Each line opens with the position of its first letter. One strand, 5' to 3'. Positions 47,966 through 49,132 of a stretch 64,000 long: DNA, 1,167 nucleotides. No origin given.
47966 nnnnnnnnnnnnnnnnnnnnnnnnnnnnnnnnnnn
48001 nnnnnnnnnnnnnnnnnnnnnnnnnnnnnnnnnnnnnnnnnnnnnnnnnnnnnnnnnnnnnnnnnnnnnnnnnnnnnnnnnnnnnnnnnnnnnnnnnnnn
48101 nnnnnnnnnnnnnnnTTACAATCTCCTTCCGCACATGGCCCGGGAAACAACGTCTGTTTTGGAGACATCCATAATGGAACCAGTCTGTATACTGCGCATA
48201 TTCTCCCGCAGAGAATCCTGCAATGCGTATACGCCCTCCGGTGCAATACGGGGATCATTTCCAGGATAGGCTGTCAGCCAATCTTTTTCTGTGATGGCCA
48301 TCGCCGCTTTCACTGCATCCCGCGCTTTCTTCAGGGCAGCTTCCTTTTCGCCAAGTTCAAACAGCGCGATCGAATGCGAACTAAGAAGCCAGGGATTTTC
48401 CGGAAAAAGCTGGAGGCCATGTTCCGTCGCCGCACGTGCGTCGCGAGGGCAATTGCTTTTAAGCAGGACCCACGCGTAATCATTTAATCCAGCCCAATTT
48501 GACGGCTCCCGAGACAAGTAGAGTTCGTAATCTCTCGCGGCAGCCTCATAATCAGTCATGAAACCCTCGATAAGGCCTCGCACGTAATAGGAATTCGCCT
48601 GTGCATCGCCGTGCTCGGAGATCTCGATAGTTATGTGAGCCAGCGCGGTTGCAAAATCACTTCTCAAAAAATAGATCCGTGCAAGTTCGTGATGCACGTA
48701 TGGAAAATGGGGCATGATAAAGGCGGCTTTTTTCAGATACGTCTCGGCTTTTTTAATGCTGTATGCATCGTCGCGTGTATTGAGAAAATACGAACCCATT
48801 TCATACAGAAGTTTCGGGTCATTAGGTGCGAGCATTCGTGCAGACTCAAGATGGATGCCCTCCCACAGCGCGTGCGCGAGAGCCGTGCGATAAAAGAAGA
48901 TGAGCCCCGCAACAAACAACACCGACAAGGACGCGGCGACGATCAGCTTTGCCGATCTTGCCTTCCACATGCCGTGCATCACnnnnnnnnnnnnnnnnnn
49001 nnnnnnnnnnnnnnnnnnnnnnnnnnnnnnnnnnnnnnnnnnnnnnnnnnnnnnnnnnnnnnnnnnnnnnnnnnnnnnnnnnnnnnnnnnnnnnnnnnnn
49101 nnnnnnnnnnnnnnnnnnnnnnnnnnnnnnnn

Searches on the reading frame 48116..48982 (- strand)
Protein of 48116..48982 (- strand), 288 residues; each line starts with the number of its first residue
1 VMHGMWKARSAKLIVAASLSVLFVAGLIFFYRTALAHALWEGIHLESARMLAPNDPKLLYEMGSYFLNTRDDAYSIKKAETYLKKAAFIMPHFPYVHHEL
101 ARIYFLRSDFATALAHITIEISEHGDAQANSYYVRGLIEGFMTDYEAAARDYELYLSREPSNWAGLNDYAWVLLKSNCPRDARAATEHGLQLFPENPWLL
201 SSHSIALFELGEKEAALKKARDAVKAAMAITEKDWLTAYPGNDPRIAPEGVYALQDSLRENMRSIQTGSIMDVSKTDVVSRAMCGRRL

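Call 66: search_protein_families(library=ncbifam, proteins=[window:48116-48982:-], max_evalue=0.1)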
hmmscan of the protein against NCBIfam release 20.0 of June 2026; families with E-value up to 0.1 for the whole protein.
window:48116-48982:- (288 aa): 9 families
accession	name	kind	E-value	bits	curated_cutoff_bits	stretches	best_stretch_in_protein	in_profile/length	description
TIGR02917.1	PEP_TPR_lipo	equivalog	9e-14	50.3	312.2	1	143-227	784-867/899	XrtA/PEP-CTERM system TPR-repeat protein PrsT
NF052415.1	T3SS_chap_SctY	equivalog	0.00014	22.3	70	0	169-229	12-72/106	type III secretion apparatus assembly chaperone SctY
NF040959.1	MamA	equivalog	0.00048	19.6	200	0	45-118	128-197/204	magnetosome protein MamA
NF033920.0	C39_PA2778_fam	equivalog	0.0016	17.9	150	1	143-193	204-254/255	PA2778 family cysteine peptidase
TIGR02521.1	type_IV_pilW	equivalog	0.004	16.7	154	1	75-118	150-193/234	type IV pilus biogenesis/stability protein PilW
TIGR04510.1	mod_pep_cyc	subfamily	0.032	12.7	400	1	75-235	413-567/814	putative peptide modification system cyclase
NF052312.1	T9SS_PorW_SprE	equivalog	0.042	12.5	250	1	57-116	291-350/716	type IX secretion system periplasmic lipoprotein PorW/SprE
NF007302.0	PRK09782.1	equivalog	0.045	11.7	1223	0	100-224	585-707/990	phage receptor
NF047371.1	FlcA_CTERM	equivalog_domain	0.089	11.2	300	1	45-92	336-379/646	periplasmic flagellar collar protein FlcA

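Call 67: search_protein_families(library=pfam, proteins=[window:48116-48982:-], max_evalue=1)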
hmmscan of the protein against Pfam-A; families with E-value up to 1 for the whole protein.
window:48116-48982:- (288 aa): 12 families
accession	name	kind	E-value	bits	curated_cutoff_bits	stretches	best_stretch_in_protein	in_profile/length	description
PF14559.12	TPR_19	-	1.7e-07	31.9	25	2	144-195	6-57/68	Tetratricopeptide repeat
PF13431.12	TPR_17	-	6.2e-07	29.6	24.4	1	152-183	2-33/34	Tetratricopeptide repeat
PF07719.23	TPR_2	-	1.9e-06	28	27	1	165-196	3-34/34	Tetratricopeptide repeat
PF13371.12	TPR_9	-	3.6e-06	27.3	35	1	132-161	32-61/73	Tetratricopeptide repeat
PF00515.34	TPR_1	-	0.00052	20.2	27.8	0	129-162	1-34/34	Tetratricopeptide repeat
PF13432.12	TPR_16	-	0.0054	17.6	32.7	1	136-185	4-51/65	Tetratricopeptide repeat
PF23914.1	TPR_CcmH_CycH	-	0.0088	16.3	42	0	157-230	44-116/158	Cytochrome c-type biogenesis protein H TPR domain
PF13428.12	TPR_14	-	0.033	15.3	23.5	0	166-200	4-38/44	Tetratricopeptide repeat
PF07721.20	TPR_4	-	0.061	14.4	27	0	94-116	1-23/26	Tetratricopeptide repeat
PF25064.1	ARM_TT21_5th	-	0.076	13.8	27.8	0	143-186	15-58/117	TT21 fifth ARM repeats domain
PF13181.12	TPR_8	-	0.13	12.9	25.7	1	129-162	1-34/34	Tetratricopeptide repeat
PF13424.12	TPR_12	-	0.89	10.2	30.1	0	99-155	8-71/77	Tetratricopeptide repeat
